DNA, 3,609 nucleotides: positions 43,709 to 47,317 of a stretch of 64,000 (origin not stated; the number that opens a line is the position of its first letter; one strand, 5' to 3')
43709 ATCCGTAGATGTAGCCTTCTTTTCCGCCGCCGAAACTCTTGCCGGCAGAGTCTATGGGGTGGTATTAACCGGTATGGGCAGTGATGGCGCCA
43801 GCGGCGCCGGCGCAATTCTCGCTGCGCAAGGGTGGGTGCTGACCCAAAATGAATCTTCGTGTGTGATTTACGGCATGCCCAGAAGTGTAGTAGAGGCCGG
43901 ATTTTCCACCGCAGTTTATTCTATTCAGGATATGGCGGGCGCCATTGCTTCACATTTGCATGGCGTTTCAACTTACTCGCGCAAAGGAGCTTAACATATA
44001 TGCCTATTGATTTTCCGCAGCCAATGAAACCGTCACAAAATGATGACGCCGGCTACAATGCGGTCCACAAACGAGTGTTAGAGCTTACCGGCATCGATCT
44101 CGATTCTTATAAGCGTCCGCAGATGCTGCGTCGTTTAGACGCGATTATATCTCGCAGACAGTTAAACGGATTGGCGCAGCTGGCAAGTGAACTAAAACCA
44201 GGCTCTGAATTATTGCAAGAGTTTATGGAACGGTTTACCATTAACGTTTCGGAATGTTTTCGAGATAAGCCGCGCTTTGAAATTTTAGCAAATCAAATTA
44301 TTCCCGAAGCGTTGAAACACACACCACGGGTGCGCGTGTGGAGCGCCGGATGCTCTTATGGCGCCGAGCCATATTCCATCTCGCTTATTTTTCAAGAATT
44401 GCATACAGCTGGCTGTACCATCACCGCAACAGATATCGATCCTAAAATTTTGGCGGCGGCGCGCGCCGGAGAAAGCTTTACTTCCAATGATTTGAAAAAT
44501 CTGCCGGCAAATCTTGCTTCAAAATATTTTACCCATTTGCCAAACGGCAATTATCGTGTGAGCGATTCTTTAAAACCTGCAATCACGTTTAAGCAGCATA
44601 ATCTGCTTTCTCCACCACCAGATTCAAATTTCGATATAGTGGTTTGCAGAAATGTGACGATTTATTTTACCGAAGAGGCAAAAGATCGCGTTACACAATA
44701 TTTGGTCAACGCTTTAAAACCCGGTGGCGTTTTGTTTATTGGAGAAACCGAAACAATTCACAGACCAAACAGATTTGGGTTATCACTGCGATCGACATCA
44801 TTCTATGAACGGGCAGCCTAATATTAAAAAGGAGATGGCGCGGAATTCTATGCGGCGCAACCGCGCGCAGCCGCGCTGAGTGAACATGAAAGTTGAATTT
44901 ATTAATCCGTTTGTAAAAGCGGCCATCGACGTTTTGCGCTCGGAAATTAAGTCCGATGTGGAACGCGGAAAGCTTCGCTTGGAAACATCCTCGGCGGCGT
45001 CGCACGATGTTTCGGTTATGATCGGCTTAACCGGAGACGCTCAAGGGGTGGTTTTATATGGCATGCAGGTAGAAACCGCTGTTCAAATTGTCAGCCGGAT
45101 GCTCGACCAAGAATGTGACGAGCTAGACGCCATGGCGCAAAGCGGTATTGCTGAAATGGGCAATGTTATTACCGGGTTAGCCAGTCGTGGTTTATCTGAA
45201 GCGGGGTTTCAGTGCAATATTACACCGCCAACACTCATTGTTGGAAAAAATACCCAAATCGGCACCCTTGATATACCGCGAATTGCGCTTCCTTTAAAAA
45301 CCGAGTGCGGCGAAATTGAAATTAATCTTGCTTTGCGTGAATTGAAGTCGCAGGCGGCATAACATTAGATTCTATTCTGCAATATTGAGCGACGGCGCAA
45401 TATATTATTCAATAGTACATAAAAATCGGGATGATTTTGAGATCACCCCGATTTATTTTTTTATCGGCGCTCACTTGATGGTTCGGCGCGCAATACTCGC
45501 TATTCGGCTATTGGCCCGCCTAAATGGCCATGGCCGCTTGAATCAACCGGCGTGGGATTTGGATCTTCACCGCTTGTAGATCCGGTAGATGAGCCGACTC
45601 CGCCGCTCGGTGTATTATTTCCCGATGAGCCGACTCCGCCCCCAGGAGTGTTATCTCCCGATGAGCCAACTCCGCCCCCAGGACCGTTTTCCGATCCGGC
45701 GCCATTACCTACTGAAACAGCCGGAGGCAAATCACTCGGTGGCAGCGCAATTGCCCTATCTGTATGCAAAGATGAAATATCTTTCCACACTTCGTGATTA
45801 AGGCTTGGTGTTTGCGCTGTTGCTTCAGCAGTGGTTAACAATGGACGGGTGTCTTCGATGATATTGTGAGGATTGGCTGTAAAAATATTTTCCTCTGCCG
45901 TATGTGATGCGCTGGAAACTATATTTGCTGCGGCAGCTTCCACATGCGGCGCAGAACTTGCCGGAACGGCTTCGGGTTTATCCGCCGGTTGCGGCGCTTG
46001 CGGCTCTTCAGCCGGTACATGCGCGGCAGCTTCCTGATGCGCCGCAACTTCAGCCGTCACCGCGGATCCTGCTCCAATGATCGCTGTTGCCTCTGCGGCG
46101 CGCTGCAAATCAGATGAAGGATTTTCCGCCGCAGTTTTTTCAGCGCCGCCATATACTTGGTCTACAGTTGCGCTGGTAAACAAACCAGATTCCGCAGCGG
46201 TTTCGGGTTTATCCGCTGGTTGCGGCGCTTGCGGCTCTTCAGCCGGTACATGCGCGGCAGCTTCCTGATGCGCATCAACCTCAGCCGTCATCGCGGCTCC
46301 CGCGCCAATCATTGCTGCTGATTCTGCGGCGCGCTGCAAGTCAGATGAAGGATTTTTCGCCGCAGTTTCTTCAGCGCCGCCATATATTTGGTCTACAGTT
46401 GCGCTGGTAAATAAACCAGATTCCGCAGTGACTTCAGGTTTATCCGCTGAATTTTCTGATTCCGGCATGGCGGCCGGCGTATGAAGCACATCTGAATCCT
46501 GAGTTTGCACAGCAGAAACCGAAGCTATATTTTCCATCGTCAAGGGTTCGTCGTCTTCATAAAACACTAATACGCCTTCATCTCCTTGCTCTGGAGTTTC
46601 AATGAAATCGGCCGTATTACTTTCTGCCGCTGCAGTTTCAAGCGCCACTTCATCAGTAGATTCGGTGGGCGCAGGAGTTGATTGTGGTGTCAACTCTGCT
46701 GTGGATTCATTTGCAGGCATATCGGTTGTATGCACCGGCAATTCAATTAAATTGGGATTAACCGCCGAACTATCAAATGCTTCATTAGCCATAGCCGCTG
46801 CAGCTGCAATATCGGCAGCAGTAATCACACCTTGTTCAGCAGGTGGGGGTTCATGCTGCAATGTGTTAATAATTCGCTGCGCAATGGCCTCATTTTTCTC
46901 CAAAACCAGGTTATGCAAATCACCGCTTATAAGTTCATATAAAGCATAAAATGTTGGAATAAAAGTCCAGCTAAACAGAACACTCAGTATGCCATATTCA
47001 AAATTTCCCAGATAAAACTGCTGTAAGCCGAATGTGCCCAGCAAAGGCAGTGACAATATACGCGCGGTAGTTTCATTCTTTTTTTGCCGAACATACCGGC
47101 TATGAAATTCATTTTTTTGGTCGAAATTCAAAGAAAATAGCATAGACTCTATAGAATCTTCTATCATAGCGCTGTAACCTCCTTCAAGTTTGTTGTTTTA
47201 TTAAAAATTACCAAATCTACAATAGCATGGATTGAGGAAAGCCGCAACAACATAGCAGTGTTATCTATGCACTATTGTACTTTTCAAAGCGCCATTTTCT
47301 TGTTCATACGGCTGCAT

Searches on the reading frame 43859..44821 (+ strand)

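Call 51: search_protein_families(library=pfam, proteins=[window:43859-44821:+], max_evalue=0.00001)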
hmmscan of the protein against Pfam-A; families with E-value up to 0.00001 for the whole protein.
window:43859-44821:+ (320 aa): 5 families
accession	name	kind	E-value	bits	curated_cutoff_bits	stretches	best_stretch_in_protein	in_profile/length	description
PF01739.24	CheR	-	3.2e-53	180.5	27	1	129-306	1-186/195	CheR methyltransferase, SAM binding domain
PF08242.18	Methyltransf_12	-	1.5e-08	35.7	30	0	184-292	19-98/98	Methyltransferase domain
PF13649.12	Methyltransf_25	-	5.9e-08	33.7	27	0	239-290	45-97/97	Methyltransferase domain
PF03705.20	CheR_N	-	7e-08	32.5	27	1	67-112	4-49/53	CheR methyltransferase, all-alpha domain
PF08241.18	Methyltransf_11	-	7.1e-08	33.4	21.2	0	180-294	13-95/95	Methyltransferase domain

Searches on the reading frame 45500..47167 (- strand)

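Call 52: search_protein_families(library=pfam, proteins=[window:45500-47167:-], max_evalue=0.00001)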
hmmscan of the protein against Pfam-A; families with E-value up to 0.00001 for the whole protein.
window:45500-47167:- (555 aa): 1 family
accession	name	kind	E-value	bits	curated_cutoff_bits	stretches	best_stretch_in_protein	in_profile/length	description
PF05154.21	TM2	-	1.1e-07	32.4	27.9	1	28-80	1-51/51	TM2 domain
